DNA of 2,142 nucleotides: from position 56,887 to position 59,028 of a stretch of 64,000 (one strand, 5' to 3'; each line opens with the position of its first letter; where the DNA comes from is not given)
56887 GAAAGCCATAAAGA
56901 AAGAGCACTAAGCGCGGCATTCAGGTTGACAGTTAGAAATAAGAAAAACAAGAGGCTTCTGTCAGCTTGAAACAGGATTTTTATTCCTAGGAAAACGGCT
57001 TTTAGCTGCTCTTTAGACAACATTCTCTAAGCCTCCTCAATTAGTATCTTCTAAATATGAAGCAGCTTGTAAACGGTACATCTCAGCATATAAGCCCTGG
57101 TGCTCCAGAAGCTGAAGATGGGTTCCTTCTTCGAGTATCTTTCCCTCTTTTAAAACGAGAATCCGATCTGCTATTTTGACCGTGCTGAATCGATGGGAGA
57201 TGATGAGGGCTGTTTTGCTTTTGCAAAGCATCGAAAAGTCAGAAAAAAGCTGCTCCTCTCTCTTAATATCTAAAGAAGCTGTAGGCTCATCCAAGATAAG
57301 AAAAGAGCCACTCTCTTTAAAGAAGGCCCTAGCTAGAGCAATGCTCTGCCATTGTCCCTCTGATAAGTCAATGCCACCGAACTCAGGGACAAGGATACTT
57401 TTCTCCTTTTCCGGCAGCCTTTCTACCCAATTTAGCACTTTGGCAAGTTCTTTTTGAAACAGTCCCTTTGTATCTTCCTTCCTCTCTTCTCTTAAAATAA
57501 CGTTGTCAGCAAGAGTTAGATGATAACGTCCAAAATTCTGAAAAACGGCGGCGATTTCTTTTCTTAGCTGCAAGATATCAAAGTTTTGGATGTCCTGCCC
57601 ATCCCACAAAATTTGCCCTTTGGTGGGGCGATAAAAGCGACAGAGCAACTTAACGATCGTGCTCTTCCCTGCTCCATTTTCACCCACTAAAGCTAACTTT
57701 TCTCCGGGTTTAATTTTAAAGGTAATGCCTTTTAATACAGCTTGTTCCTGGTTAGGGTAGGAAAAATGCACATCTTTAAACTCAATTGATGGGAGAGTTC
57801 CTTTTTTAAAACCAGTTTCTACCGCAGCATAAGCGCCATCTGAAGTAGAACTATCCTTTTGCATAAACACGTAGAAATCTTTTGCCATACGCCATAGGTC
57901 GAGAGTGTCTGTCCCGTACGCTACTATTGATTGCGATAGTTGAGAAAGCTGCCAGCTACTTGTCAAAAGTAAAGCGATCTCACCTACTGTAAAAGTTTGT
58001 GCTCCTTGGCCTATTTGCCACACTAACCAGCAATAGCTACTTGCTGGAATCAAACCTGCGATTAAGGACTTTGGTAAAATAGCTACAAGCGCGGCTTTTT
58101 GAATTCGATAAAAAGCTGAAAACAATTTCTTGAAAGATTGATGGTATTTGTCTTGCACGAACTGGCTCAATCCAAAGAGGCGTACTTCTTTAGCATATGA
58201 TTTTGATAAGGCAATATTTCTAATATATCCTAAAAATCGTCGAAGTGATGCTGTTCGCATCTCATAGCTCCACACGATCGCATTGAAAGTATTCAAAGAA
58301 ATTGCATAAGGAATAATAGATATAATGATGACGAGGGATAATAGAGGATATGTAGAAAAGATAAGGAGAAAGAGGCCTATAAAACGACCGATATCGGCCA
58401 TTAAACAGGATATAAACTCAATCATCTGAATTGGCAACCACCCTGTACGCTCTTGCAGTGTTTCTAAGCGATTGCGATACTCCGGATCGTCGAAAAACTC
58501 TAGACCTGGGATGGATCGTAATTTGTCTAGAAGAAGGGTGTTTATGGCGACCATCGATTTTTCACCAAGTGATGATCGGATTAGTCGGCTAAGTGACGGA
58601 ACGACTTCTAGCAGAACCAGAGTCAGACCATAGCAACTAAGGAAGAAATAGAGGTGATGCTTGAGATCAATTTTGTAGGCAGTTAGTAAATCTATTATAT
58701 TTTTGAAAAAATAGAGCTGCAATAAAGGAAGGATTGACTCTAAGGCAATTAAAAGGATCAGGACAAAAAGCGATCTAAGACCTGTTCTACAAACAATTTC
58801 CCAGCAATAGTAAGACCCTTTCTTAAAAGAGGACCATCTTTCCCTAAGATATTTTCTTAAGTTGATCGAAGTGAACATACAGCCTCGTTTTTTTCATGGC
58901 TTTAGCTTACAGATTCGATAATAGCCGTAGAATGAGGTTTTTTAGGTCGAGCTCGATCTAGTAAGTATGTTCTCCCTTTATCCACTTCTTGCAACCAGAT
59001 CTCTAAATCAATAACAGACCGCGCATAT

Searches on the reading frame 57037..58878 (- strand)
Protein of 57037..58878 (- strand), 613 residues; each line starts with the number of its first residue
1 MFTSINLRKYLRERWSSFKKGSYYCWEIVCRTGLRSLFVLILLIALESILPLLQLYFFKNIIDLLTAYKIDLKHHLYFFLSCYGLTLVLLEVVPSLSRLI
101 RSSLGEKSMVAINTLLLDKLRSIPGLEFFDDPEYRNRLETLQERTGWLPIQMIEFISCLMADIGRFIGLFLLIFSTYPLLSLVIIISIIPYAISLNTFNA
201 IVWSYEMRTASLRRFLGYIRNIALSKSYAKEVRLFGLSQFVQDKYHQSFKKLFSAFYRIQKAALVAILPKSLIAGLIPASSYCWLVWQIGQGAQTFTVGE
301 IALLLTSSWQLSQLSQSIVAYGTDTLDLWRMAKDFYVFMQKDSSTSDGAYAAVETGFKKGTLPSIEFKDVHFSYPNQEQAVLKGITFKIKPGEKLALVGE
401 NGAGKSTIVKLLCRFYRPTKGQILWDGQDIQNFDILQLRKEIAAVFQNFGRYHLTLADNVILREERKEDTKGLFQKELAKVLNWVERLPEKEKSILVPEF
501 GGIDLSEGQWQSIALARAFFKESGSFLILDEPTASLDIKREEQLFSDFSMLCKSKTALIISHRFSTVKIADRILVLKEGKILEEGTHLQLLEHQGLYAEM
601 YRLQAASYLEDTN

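Call 84: search_protein_families(library=pfam, proteins=[window:57037-58878:-], max_evalue=0.001)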
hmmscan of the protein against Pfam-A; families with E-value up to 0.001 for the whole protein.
window:57037-58878:- (613 aa): 4 families
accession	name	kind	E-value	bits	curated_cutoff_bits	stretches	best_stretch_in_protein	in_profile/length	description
PF00005.33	ABC_tran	-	4.5e-32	112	25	1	382-534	1-137/137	ABC transporter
PF13304.12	AAA_21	-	1.5e-05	25.7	27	0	396-412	3-19/304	AAA domain, putative AbiEii toxin, Type IV TA system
PF00664.28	ABC_membrane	-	0.00012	22.3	28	1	37-312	1-271/274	ABC transporter transmembrane region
PF02463.25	SMC_N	-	0.00016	21.6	40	0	396-576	28-211/220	RecF/RecN/SMC N terminal domain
